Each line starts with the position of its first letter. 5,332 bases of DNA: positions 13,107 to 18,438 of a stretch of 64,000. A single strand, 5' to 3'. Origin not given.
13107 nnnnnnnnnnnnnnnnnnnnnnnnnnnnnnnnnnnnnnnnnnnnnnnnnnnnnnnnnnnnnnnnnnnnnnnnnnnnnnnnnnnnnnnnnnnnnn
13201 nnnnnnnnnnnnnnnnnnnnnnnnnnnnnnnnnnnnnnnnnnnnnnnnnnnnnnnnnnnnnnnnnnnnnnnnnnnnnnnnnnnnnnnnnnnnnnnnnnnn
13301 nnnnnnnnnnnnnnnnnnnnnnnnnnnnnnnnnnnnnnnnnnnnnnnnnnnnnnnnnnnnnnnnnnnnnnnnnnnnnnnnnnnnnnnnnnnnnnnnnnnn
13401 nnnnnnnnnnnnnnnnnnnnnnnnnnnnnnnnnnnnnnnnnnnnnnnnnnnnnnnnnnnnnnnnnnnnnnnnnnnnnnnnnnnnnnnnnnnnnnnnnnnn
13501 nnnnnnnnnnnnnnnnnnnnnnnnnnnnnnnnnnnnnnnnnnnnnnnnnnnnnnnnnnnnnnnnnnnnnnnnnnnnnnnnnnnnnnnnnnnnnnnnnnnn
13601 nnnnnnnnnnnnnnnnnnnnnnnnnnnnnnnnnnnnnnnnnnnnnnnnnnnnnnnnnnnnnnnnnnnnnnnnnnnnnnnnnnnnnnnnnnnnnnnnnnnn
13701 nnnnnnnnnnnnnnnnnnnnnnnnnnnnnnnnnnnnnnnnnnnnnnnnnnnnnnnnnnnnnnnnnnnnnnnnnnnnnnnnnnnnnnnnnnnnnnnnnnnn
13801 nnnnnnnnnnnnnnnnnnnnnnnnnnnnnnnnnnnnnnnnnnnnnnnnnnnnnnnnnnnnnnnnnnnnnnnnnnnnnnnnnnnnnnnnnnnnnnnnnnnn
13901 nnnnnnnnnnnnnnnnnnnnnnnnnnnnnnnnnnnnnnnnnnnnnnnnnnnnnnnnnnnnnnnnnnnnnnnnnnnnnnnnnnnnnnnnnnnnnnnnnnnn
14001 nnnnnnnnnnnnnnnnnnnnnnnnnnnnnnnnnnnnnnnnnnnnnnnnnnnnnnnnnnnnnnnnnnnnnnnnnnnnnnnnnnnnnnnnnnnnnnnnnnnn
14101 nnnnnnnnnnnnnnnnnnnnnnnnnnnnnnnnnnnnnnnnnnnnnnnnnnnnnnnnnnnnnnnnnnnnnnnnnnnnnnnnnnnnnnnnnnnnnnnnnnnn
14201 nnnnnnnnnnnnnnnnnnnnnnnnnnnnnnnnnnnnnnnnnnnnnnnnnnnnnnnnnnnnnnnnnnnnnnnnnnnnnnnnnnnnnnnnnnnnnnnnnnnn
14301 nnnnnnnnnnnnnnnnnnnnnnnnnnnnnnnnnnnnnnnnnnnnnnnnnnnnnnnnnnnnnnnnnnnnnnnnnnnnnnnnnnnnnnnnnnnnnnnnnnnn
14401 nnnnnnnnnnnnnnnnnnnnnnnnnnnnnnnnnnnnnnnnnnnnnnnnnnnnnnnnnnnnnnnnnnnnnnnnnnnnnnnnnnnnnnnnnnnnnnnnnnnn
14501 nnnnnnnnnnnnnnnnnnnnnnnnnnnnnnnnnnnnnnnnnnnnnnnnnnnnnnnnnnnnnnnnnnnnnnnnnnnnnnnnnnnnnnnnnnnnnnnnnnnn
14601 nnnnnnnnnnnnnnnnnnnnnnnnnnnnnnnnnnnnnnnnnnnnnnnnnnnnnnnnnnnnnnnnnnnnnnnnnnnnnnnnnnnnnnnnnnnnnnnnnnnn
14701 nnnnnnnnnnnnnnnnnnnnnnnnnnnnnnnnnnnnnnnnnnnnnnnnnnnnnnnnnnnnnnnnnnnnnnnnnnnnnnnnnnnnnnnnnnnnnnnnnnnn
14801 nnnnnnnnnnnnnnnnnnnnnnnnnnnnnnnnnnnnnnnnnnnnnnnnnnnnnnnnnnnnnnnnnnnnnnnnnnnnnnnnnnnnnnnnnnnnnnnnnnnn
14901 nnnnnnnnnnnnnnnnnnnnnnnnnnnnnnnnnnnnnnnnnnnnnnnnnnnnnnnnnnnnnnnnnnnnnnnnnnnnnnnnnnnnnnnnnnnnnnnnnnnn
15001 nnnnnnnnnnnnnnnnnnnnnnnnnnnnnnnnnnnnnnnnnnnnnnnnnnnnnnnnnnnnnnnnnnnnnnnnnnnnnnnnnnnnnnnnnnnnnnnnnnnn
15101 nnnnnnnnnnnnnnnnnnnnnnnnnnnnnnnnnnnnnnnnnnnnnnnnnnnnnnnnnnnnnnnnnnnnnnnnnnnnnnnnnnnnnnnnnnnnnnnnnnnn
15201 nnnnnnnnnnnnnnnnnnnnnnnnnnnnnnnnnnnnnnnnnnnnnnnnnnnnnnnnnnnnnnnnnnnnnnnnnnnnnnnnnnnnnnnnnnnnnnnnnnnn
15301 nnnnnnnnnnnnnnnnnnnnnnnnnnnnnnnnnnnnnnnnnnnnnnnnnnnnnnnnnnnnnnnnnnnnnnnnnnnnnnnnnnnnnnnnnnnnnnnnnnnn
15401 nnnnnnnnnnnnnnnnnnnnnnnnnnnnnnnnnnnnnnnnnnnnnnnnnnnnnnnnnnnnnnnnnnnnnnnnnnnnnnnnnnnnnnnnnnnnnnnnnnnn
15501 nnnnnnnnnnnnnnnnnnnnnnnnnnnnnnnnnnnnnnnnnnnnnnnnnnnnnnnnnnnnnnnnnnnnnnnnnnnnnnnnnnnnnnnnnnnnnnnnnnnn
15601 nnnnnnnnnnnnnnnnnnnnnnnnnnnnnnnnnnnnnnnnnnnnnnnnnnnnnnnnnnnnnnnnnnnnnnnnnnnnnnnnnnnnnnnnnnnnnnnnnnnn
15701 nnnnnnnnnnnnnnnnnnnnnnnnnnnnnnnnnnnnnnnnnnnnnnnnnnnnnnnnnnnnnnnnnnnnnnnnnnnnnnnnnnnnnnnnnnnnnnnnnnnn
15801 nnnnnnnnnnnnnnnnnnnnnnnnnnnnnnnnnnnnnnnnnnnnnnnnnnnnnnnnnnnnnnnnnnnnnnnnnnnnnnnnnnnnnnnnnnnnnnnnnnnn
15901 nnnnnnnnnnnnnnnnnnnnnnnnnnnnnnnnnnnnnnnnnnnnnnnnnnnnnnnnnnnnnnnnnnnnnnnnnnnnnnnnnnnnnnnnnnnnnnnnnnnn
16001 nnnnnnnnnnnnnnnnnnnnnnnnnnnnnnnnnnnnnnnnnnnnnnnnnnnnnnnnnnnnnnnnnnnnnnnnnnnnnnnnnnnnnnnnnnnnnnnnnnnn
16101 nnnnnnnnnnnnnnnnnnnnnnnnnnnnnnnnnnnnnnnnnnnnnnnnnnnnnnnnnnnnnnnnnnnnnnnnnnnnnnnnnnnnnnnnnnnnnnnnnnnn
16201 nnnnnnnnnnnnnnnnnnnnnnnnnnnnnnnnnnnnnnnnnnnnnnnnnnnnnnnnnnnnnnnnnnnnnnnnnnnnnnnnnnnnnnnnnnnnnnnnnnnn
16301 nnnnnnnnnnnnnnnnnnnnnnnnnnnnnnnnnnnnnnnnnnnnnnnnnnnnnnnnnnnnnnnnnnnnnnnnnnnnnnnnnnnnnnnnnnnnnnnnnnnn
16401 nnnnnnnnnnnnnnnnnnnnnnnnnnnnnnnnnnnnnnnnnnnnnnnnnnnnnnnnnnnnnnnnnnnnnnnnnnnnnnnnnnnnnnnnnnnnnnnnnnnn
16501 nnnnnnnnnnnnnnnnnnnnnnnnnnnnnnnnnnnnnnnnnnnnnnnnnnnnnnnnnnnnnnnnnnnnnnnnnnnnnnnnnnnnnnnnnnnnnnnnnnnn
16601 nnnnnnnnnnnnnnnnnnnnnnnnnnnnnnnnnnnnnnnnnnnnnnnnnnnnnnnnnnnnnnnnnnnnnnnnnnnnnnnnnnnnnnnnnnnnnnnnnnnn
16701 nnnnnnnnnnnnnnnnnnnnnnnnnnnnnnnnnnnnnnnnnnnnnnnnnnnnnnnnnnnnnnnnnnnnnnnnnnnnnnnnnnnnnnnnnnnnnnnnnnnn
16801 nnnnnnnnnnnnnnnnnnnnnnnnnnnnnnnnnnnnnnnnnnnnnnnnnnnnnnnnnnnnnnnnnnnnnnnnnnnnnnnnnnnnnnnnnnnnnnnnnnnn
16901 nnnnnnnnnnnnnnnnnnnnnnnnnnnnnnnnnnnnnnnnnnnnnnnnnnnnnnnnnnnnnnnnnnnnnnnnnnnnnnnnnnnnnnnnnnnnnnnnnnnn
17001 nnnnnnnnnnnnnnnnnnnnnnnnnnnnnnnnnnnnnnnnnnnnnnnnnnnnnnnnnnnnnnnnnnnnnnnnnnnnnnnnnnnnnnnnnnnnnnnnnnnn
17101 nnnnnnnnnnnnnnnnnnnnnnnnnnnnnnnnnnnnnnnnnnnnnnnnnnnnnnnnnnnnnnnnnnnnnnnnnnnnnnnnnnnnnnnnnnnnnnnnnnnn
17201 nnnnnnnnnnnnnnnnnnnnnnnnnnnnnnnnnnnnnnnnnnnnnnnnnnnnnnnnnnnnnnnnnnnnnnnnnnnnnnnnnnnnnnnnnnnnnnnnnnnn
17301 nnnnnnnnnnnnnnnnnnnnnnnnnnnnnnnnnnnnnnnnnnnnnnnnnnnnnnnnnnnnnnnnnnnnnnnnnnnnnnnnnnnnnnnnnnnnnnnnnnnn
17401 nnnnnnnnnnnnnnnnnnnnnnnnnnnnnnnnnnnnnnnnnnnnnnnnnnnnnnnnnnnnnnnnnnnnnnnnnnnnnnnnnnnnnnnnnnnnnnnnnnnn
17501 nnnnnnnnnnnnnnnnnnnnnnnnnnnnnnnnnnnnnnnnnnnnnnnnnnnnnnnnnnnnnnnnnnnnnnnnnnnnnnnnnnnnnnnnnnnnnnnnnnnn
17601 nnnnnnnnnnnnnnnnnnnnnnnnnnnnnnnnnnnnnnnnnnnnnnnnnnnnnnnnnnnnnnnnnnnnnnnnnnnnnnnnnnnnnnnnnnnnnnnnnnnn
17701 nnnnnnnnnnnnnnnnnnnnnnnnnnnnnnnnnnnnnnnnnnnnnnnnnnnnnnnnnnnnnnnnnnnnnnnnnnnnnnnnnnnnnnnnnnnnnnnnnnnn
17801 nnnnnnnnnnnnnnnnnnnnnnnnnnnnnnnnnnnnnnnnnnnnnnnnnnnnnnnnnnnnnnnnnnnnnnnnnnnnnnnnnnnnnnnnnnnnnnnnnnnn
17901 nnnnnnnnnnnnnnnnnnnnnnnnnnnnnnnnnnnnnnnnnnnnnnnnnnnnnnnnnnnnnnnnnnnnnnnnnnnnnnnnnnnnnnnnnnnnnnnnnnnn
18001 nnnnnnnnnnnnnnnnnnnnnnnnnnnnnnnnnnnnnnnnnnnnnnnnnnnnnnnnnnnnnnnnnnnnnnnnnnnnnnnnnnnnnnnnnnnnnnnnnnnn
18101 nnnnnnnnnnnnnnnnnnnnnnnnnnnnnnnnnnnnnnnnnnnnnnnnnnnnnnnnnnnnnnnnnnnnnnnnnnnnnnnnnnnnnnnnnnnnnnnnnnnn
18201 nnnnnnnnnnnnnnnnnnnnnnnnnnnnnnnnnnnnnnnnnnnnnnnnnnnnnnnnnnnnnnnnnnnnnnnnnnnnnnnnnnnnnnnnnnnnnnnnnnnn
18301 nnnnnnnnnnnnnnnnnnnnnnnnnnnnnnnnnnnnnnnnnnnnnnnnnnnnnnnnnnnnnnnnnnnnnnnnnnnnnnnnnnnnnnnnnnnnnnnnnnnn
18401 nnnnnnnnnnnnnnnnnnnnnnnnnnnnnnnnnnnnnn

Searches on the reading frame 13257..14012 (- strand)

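Call 34: search_protein_families(library=pfam, proteins=[window:13257-14012:-], max_evalue=0.001)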
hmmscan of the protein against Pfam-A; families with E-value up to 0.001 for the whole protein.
window:13257-14012:- (251 aa): 1 family
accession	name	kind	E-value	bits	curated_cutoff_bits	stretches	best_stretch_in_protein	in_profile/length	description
PF04542.20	Sigma70_r2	-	6.6e-14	51.9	24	1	89-150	1-64/71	Sigma-70 region 2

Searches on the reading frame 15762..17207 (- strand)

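Call 34: search_protein_families(library=pfam, proteins=[window:15762-17207:-], max_evalue=0.001)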
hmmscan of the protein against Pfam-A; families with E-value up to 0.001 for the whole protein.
window:15762-17207:- (481 aa): 1 family
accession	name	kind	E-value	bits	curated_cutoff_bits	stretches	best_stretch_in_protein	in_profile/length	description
PF00923.25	TAL_FSA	-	9.9e-83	278.2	27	1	117-468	1-284/285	Transaldolase/Fructose-6-phosphate aldolase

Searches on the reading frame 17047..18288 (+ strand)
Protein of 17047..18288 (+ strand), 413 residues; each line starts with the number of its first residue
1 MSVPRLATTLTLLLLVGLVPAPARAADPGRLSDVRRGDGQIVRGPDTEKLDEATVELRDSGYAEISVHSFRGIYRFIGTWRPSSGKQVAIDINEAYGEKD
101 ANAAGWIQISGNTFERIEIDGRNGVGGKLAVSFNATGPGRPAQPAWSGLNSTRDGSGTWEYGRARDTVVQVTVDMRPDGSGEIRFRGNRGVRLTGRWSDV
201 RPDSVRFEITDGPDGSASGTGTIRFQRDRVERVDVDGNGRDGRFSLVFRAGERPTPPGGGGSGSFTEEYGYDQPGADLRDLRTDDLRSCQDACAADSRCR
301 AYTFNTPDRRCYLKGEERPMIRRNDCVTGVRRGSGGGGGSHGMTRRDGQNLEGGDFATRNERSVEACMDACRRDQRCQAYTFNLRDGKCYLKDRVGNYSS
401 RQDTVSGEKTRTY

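Call 34: search_protein_families(library=pfam, proteins=[window:17047-18288:+], max_evalue=0.001)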
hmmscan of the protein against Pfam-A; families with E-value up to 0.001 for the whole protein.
window:17047-18288:+ (413 aa): 4 families
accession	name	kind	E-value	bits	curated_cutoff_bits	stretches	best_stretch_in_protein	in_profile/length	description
PF14295.12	PAN_4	-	3e-20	72.4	27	2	272-314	2-51/51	PAN domain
PF00024.32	PAN_1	-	5.6e-18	65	21.4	2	275-318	13-56/76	PAN domain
PF08276.17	PAN_2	-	7.4e-07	29.6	21.1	0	283-314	27-60/67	PAN-like domain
PF08277.18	PAN_3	-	0.00011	22.4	21.1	0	360-391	18-47/71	PAN-like domain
